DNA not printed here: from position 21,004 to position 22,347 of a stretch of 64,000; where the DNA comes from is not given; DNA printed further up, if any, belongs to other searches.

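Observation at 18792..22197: Translationally coupled operon: radical SAM/SPASM, GT-C membrane glycosyltransferase and Zn-ribbon SAM methyltransferase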

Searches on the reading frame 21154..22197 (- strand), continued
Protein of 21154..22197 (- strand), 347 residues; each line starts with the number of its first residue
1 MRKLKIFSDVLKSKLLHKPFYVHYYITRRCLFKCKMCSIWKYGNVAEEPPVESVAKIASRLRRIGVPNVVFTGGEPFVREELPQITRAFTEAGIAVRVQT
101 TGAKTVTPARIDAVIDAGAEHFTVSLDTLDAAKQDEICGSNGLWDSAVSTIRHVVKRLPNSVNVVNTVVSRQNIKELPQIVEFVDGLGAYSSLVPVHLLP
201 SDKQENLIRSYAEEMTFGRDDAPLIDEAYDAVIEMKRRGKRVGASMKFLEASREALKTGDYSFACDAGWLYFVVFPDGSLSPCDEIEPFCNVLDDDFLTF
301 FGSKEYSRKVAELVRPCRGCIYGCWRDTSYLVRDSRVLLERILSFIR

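Call 20: find_related_loci(query=A1, collection=genome_contigs, flank=8000)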
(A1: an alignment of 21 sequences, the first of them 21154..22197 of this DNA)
Query A1 (347 aa) in genome_contigs; peptide patterns used: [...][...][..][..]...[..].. (x = any residue, [..] = any of these).
70 stretches matched a pattern; 55 encode a relative of the query (tblastn E <= 1e-3); 55 distinct loci.
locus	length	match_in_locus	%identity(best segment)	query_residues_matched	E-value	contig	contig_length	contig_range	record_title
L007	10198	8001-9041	94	1-347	0e+0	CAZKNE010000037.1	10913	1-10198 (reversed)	MAG TPA_asm: uncultured bacterium isolate binchicken_co100_121 genome assembly, contig: NODE_9689_length_10913_cov_4.655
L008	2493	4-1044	81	1-347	0e+0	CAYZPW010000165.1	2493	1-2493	MAG TPA_asm: uncultured bacterium isolate binchicken_co34_581 genome assembly, contig: NODE_78900_length_2493_cov_6.5750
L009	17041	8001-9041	80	1-347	0e+0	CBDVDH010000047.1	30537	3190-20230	MAG TPA_asm: uncultured bacterium isolate SRR21487742_binner12_Refined_110 genome assembly, contig: ERZ26661670.463, who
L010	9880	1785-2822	36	1-347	3e-87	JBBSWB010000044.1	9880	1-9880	MAG: Nanoarchaeota archaeon isolate H41-bin204_1 H41_bin204_1_000000000044, whole genome shotgun sequence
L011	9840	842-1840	39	10-347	2e-81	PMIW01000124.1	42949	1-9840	MAG: Ignavibacteriae bacterium isolate fen_1279 73.20120600_E3D.161_contig_128943, whole genome shotgun sequence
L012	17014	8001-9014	37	10-347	4e-75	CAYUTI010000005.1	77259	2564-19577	MAG TPA_asm: Candidatus Woesearchaeota archaeon isolate SRP319275_co4_113 genome assembly, contig: NODE_167_length_77259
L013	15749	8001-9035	37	3-347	3e-73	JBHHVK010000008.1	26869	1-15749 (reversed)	MAG: Thermodesulfobacteriota bacterium isolate S.4.sp2_bin.44 NODE_526_length_26869_cov_10.066943, whole genome shotgun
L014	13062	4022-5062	36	3-347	3e-72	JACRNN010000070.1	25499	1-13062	MAG: Deltaproteobacteria bacterium isolate NC_groundwater_1936_Pr3_S-0.2um_57_11 scaffold_178858, whole genome shotgun s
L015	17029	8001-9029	36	17-347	9e-72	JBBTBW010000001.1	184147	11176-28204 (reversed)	MAG: Deltaproteobacteria bacterium isolate H41-bin279_1 H41_bin279_1_000000000001, whole genome shotgun sequence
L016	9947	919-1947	36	3-343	2e-71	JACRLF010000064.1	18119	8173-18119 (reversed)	MAG: Deltaproteobacteria bacterium isolate NC_groundwater_1874_Pr3_B-0.1um_57_17 SR2-18-B1_coassembly_183255, whole geno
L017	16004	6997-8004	37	1-334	8e-71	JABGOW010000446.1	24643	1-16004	MAG: Verrucomicrobia bacterium isolate co234_bin17 NODE_3883_length_24643_cov_5.047259, whole genome shotgun sequence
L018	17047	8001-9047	34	3-347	3e-69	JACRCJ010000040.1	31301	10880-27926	MAG: Deltaproteobacteria bacterium isolate NC_groundwater_1643_Pr3_B-0.1um_56_205 SR-2_scaffold_141_191932, whole genome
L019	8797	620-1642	36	6-347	1e-85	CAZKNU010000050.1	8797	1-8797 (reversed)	MAG TPA_asm: uncultured Methanosarcinales archaeon isolate binchicken_co191_55 genome assembly, contig: NODE_6020_length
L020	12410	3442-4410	37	19-340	1e-64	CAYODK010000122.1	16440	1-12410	MAG TPA_asm: uncultured Verrucomicrobiota bacterium isolate binchicken_co22_230 genome assembly, contig: NODE_3721_lengt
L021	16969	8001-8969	39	19-340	1e-63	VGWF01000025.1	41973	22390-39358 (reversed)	MAG: Lentisphaerae bacterium isolate K_DeepCast_100m_m2_028 K_DeepCast_100m_m2_028_Ga0194127_10001051, whole genome shot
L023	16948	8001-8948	35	17-342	5e-63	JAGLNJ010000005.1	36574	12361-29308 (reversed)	MAG: Candidatus Omnitrophota bacterium isolate RS_6_36 ROV157_6.bin.36.fa_5, whole genome shotgun sequence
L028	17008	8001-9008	36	19-344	5e-68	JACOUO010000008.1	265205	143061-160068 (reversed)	MAG: Deltaproteobacteria bacterium isolate NC_groundwater_74_Ag_B-0.1um_47_27 GD18-4_B1_scaffold_421334, whole genome sh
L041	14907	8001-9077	30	3-346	1e-48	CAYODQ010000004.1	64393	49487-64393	MAG TPA_asm: uncultured Planctomycetia bacterium isolate SRP150892_co2_25 genome assembly, contig: NODE_452_length_64393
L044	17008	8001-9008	32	19-346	2e-48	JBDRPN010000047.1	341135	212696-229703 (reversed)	MAG: Pseudomonadota bacterium isolate MEGAHIT-group-2.120 k141_99509, whole genome shotgun sequence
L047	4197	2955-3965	31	18-345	9e-46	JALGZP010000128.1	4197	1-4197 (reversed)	MAG: bacterium isolate M3-30_Bin_374 M3-30_Bin_374_scaffold_113436, whole genome shotgun sequence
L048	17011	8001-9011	29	18-346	5e-45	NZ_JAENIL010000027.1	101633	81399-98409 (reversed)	Pelagicoccus mobilis strain KCTC 13126 scaffold_27_101634, whole genome shotgun sequence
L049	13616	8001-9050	33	2-345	3e-42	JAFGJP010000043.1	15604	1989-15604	MAG: Candidatus Auribacterota bacterium isolate Zod_Metabat.284 k87_876204, whole genome shotgun sequence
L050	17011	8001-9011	33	18-345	1e-41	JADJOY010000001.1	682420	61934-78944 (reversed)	MAG: Deltaproteobacteria bacterium isolate Fred_18-Q3-R57-64_BATAC.269 tig00004967-10-6818610, whole genome shotgun sequ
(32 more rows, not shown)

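Call 24: search_protein_families(library=pfam, proteins=[L028:3449-4927:+, L012:11827-12540:-, L014:678-2141:+, L047:2058-2879:+, L050:9113-10036:+, L028:9088-12228:+, L023:4812-5924:+, L049:5027-6082:+, L028:2435-3439:+, L048:9126-10310:+], max_evalue=0.001)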
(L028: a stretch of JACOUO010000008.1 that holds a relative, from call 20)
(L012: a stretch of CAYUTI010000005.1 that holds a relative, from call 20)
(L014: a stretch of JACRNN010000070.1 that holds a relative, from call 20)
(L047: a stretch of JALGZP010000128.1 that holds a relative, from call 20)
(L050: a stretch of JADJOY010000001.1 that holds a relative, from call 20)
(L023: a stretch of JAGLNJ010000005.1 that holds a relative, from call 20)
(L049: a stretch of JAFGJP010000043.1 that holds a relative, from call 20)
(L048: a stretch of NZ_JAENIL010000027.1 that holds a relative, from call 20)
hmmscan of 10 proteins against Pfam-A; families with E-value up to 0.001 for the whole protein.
L028:3449-4927:+ (492 aa): 2 families
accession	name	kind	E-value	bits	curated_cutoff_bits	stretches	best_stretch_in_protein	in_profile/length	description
PF04055.27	Radical_SAM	-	5.7e-20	72.6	29.5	1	197-364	2-166/166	Radical SAM superfamily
PF02310.24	B12-binding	-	1e-16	61.3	32.1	1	11-123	7-119/121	B12 binding domain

L012:11827-12540:- (237 aa): 3 families
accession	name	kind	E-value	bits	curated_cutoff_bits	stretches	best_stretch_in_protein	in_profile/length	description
PF00535.33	Glycos_transf_2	-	2.8e-36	125.4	23.3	1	3-161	1-166/168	Glycosyl transferase family 2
PF10111.15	Glyco_tranf_2_2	-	2.2e-09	37.7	27.3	1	3-91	1-92/276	Glycosyltransferase like family 2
PF13641.12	Glyco_tranf_2_3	-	9.8e-08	32.7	27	1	2-114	3-121/230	Glycosyltransferase like family 2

L014:678-2141:+ (487 aa): 11 families
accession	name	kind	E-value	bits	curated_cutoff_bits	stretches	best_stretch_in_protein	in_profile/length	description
PF01593.30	Amino_oxidase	-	3.2e-26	93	19.8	1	15-379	2-365/443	Flavin containing amine oxidoreductase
PF13450.12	NAD_binding_8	-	2.3e-14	53.9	21.9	1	9-67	1-61/68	NAD(P)-binding Rossmann-like domain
PF12831.13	FAD_oxidored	-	1.7e-08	34.7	27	0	7-43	2-38/416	FAD dependent oxidoreductase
PF01266.30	DAO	-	2.4e-08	34.4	27.9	1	6-40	1-35/353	FAD dependent oxidoreductase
PF01946.23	Thi4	-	8.6e-06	25.6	26.2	1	2-41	15-55/235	Thi4 family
PF00070.33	Pyr_redox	-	1e-05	26.4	22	0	6-39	1-34/82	Pyridine nucleotide-disulphide oxidoreductase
PF03275.19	GLF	-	1.5e-05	25.3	26.3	0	291-353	98-158/203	UDP-galactopyranose mutase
PF07992.20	Pyr_redox_2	-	2.2e-05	24.5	26.1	1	6-37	2-33/291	Pyridine nucleotide-disulphide oxidoreductase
PF03486.20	HI0933_like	-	7.3e-05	22.8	50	1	6-40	2-36/244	HI0933-like protein Rossmann domain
PF01494.25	FAD_binding_3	-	0.00011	22.1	22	1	6-55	3-52/349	FAD binding domain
PF00890.30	FAD_binding_2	-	0.00063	19.5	20.4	0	7-41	2-36/414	FAD binding domain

L047:2058-2879:+ (273 aa): 6 families
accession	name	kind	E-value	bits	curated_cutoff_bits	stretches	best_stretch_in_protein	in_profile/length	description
PF13489.12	Methyltransf_23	-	1.5e-15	57.8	27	1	52-193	16-162/164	Methyltransferase domain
PF08242.18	Methyltransf_12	-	1.5e-10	42.1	30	1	63-152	1-98/98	Methyltransferase domain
PF08241.18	Methyltransf_11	-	5.5e-09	37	21.2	1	63-154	1-95/95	Methyltransferase domain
PF13649.12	Methyltransf_25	-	3.9e-06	27.9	27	1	63-150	2-97/97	Methyltransferase domain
PF13847.12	Methyltransf_31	-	0.00036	20.7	27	0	118-158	73-113/145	Methyltransferase domain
PF05891.18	Methyltransf_PK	-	0.00092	19.2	27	0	54-195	51-199/218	AdoMet dependent proline di-methyltransferase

L050:9113-10036:+ (307 aa): 0 families

L028:9088-12228:+ (1046 aa): 1 family
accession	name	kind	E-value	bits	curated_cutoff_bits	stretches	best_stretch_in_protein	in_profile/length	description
PF10131.15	PTPS_related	-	9.5e-07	28.1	26.4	1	92-219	13-138/621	6-pyruvoyl-tetrahydropterin synthase related domain; membrane protein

L023:4812-5924:+ (370 aa): 1 family
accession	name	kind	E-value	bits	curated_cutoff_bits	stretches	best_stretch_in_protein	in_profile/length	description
PF01136.24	Peptidase_U32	-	4.6e-35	121.4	22.4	1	91-340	6-216/233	Peptidase family U32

L049:5027-6082:+ (351 aa): 7 families
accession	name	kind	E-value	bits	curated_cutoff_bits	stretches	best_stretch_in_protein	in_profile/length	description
PF01370.27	Epimerase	-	1.3e-57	195.4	20.9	1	26-251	2-225/240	NAD dependent epimerase/dehydratase family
PF16363.11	GDP_Man_Dehyd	-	1.7e-57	195.8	27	1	26-333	1-331/332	GDP-mannose 4,6 dehydratase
PF01073.25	3Beta_HSD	-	3.9e-29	102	22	1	27-251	2-229/280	3-beta hydroxysteroid dehydrogenase/isomerase family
PF02719.21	Polysacc_synt_2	-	5.1e-24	85.4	20.2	1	26-306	2-269/293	Polysaccharide biosynthesis protein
PF04321.23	RmlD_sub_bind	-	1.1e-17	64.5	27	1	24-295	2-238/287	RmlD substrate binding domain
PF07993.18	NAD_binding_4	-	5.2e-11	42.6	20.1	1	27-191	1-198/258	Male sterility protein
PF13460.12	NAD_binding_10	-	2.7e-09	37.6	27.2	1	29-177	1-127/184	NAD(P)H-binding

L028:2435-3439:+ (334 aa): 4 families
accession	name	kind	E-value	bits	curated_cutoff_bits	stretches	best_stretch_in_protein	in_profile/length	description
PF00535.33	Glycos_transf_2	-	3.8e-27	95.7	23.3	1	14-169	1-166/168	Glycosyl transferase family 2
PF10111.15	Glyco_tranf_2_2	-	2e-10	41.1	27.3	1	15-108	4-101/276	Glycosyltransferase like family 2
PF13641.12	Glyco_tranf_2_3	-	3.2e-10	40.8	27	1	13-124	3-121/230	Glycosyltransferase like family 2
PF13632.12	Glyco_trans_2_3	-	2.4e-05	24.7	27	1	160-210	77-125/198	Glycosyl transferase family group 2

L048:9126-10310:+ (394 aa): 12 families
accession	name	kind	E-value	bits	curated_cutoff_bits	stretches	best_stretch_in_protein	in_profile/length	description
PF13649.12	Methyltransf_25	-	7.7e-19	68.6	27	1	178-269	1-96/97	Methyltransferase domain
PF08241.18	Methyltransf_11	-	1.6e-18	67.6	21.2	1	179-273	1-94/95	Methyltransferase domain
PF08242.18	Methyltransf_12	-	1.5e-16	61.3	30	1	179-272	1-98/98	Methyltransferase domain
PF13847.12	Methyltransf_31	-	1.6e-13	51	27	1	174-281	3-116/145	Methyltransferase domain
PF13489.12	Methyltransf_23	-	2e-12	47.6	27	1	169-293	19-135/164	Methyltransferase domain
PF03848.20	TehB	-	1.3e-07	31.7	20.4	1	166-269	22-127/193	Tellurite resistance protein TehB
PF01209.24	Ubie_methyltran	-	1.2e-06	28.5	20.1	1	165-273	38-150/233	ubiE/COQ5 methyltransferase family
PF06325.19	PrmA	-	1.8e-05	24.8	22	1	167-273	155-257/296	Ribosomal protein L11 methyltransferase (PrmA)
PF05219.18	DREV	-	3.8e-05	23.4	26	1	171-267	91-179/265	DREV methyltransferase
PF02353.26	CMAS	-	4.6e-05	23.3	27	1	163-252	51-139/273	Mycolic acid cyclopropane synthetase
PF09445.16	Methyltransf_15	-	6.9e-05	22.9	22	1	177-245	3-76/165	RNA cap guanine-N2 methyltransferase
PF06080.18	DUF938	-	0.00039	20.7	27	0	163-281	14-144/202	Protein of unknown function (DUF938)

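Call 26: predict_structure(alignment_id=A1)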
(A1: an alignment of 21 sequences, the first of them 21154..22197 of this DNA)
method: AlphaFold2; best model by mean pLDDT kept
length: 347 residues; sequences in the alignment: 21
mean_pLDDT: 92.0   pTM: 0.90
mean pLDDT of the five models: 92.0, 91.8, 91.3, 91.1, 88.6
residues with pLDDT >= 90: 256; 70-90: 81; 50-70: 9; < 50: 1
segments of 3 or more residues with pLDDT < 50: none
pLDDT, mean of each block of 10 residues (from residue 1): 76 89 94 90 89 97 96 94 98 97 95 98 97 96 97 96 94 97 97 90 87 93 98 97 93 91 85 94 89 96 94 76 70 89 82
secondary structure, 60 per line:
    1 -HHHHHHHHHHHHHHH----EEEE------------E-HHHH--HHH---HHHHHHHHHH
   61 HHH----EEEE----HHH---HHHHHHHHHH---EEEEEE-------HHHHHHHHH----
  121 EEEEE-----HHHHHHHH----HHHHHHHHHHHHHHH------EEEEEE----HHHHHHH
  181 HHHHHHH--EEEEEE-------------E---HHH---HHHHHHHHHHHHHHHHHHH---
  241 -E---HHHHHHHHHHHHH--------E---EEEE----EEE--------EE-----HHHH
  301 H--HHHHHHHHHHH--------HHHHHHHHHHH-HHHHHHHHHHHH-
elements in order: H2-16 E21-24 H39-42 H51-63 E68-71 H82-91 E95-100 H108-116 E121-125 H131-138 H143-157 E164-169 H174-187 E190-195 H219-237 H246-258 E271-274 E279-281 H297-301 H304-314 H323-333 H335-346
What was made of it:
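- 21154..22197 (-): Radical SAM enzyme, 347 aa (NCBI HUT03978.1). It has CX3CX2C at C30/C34/C37 and a twitch/SPASM-like C-terminal domain with five invariant Cys (265, 283, 317, 320, 324). AlphaFold model pLDDT 92 (call 26).
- On Radical SAM superfamily: The model has an alternating beta/alpha core, pLDDT 92 (call 26).
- On Twitch-domain rSAM (one auxiliary cluster, BtrN/MoaA type): The Cys pattern and a hairpin at E271-274/E279-281 followed by helices (call 26) are compatible.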

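Call 28: search_solved_structures(query=A1, max_evalue=0.001)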
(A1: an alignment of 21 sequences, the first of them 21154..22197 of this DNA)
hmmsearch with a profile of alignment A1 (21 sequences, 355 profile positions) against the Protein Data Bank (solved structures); distinct sequences matched with E-value up to 0.001: 28.
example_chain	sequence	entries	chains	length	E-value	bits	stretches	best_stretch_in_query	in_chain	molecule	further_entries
7tol_A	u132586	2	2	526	1.6e-22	82.8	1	20-207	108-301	glycerol dibiphytanyl glycerol tetraether - macrocyclic archaeol synthase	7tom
7vob_C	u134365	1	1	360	3.4e-22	81.7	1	26-189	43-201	Cytosylglucuronate decarboxylase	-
7voc_C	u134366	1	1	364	3.5e-22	81.6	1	26-189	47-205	Cytosylglucuronate decarboxylase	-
1tv7_A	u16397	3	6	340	1.6e-21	79.5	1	14-188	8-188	Molybdenum cofactor biosynthesis protein A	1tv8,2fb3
2fb2_A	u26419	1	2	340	2.2e-21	79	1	16-188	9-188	Molybdenum cofactor biosynthesis protein A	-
6c8v_A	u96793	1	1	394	4.3e-21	78.1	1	19-189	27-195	Coenzyme PQQ synthesis protein E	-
6efn_A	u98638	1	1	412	2.9e-18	68.8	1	18-190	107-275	Sporulation killing factor maturation protein SkfB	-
8wm2_A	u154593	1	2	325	7.7e-16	60.8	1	14-128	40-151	Fe-S radical SAM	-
5v1q_A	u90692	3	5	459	3.4e-14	55.4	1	5-321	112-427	Radical SAM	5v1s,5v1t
5vsl_A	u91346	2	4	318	6.8e-14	54.4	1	17-257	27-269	Radical S-adenosyl methionine domain-containing protein 2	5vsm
6q2p_A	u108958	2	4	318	1e-13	53.8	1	17-257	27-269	Radical S-adenosyl methionine domain-containing protein 2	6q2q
7n7h_A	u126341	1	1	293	4.7e-13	51.6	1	17-256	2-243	VIPERIN-LIKE ENZYME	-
9dfu_A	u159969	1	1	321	7.2e-13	51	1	15-224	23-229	Radical SAM core domain-containing protein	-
9dfn_A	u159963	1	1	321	7.7e-13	50.9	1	15-224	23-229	Radical SAM core domain-containing protein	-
5wgg_A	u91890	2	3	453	1.1e-10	43.9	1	24-322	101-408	Radical SAM domain protein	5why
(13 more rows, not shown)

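Call 29: fold_search(model_id=the predicted structure, library=pdb)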
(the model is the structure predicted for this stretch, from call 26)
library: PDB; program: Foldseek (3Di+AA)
matches with E <= 10: 1723; with E <= 0.001: 167
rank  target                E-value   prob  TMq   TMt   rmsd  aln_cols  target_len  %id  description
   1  7vob                  3.2e-14  1.00  0.72  0.76   3.8       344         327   22  The crystal structure of a Radical SAM Enzyme BlsE involved in the Biosynthesis of Blasticidin S (released 2022-05-04)
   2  5v1q_A                8.9e-12  1.00  0.66  0.54   6.5       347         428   16  Crystal structure of Streptococcus suis SuiB (released 2017-08-30)
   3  6c8v                  1.7e-11  1.00  0.58  0.64   5.4       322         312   20  X-ray structure of PqqE from Methylobacterium extorquens (released 2018-02-14)
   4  6efn                  3.1e-11  1.00  0.68  0.62   3.6       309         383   17  Structure of a RiPP maturase, SkfB (released 2018-10-24)
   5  5why_B                3.1e-11  1.00  0.57  0.48  10.6       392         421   17  Structural Insights into Thioether Bond Formation in the Biosynthesis of Sactipeptides (released 2017-07-26)
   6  5v1s_A                3.5e-11  1.00  0.66  0.55   6.2       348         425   16  Crystal structure of Streptococcus suis SuiB bound to S-adenosylmethionine (released 2017-08-30)
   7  5v1q_B                3.7e-11  1.00  0.63  0.51   6.4       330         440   16  Crystal structure of Streptococcus suis SuiB (released 2017-08-30)
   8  5why_A                3.9e-11  1.00  0.57  0.49  10.3       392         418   18  Structural Insights into Thioether Bond Formation in the Biosynthesis of Sactipeptides (released 2017-07-26)
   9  5v1t_A                4.1e-11  1.00  0.64  0.52   7.0       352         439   15  Crystal structure of Streptococcus suis SuiB bound to precursor peptide SuiA (released 2017-08-30)
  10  6q2p_A                6.8e-11  1.00  0.60  0.70   5.7       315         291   16  Crystal structure of mouse viperin bound to cytidine triphosphate and S-adenosylhomocysteine (released 2020-01-22)
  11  9dfn                  7.2e-11  1.00  0.62  0.75   4.9       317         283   19  X-ray crystal structure of the second viperin-like enzyme from Trichoderma virens with bound CTP and SAM (released 2025-02-19)
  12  5wgg_A                7.2e-11  1.00  0.59  0.47   8.2       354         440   19  Structural Insights into Thioether Bond Formation in the Biosynthesis of Sactipeptides (released 2017-07-26)
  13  9dfu                  1.0e-10  1.00  0.60  0.72   6.9       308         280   19  X-ray crystal structure of the second Viperin-like enzyme from T. virens variant F40H with bound CTP and SAM (released 2025-02-19)
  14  6q2p_B                1.1e-10  1.00  0.60  0.70   5.8       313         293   17  Crystal structure of mouse viperin bound to cytidine triphosphate and S-adenosylhomocysteine (released 2020-01-22)
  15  5v1s_B                1.1e-10  1.00  0.64  0.53   6.5       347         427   16  Crystal structure of Streptococcus suis SuiB bound to S-adenosylmethionine (released 2017-08-30)
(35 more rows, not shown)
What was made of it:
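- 21154..22197 (-): Best solved match is BlsE 7vob, TM-scores 0.72/0.76 (call 29).
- On Twitch-domain rSAM (one auxiliary cluster, BtrN/MoaA type): The best fold match, BlsE, is of this size class (call 29).
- On Anaerobic sulfatase-maturating enzyme (anSME): The anSME structures rank 37th or lower in the fold search (call 29).
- Closest known: BlsE. Same: It is the closest solved structure over the full length (344 columns, TM-scores 0.72/0.76, E=3e-14; call 29).
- Viperin, DesII and AbmM, all sugar or nucleotide enzymes, are also high (call 29). RiPP maturases (SuiB, PqqE, SkfB, CteB) are also strong fold matches (call 29). RiPP maturases SuiB, PqqE, SkfB and CteB are among the top fold matches (call 29). 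Its fold match is poor, with TM-scores 0.52/0.37 (calls 28, 29).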

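Call 44: search_protein_families(library=pfam, alignment_id=A2, max_evalue=0.001)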
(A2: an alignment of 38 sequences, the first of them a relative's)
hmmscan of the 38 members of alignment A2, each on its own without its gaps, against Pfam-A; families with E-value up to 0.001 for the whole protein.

A. member 1, L003:4348-6285:+ (645 aa): 1 family
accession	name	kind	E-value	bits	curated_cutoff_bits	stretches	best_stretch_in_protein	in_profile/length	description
PF13231.12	PMT_2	-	1.3e-18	68.1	26.1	1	116-282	2-160/160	Dolichyl-phosphate-mannose-protein mannosyltransferase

B. families by the number of members that match (of 38 scanned): 16 families
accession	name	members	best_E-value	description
PF13231.12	PMT_2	6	1.3e-18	Dolichyl-phosphate-mannose-protein mannosyltransferase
PF09586.16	YfhO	2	1.4e-27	Bacterial membrane protein YfhO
PF01564.23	Spermine_synth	2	7.5e-17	Spermine/spermidine synthase domain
PF07719.23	TPR_2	2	2.9e-09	Tetratricopeptide repeat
PF13432.12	TPR_16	2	6.5e-07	Tetratricopeptide repeat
PF13414.12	TPR_11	2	4.3e-05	TPR repeat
PF20604.3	DUF6798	1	6.7e-09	Domain of unknown function (DUF6798)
PF07690.21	MFS_1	1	3.5e-08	Major Facilitator Superfamily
PF13428.12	TPR_14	1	5.5e-08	Tetratricopeptide repeat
PF13472.12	Lipase_GDSL_2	1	1.2e-07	GDSL-like Lipase/Acylhydrolase family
PF09594.16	GT87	1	1.7e-07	Glycosyltransferase family 87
PF10131.15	PTPS_related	1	9.5e-07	6-pyruvoyl-tetrahydropterin synthase related domain; membrane protein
PF00515.34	TPR_1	1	1e-05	Tetratricopeptide repeat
PF14559.12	TPR_19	1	4.5e-05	Tetratricopeptide repeat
PF13181.12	TPR_8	1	5.7e-05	Tetratricopeptide repeat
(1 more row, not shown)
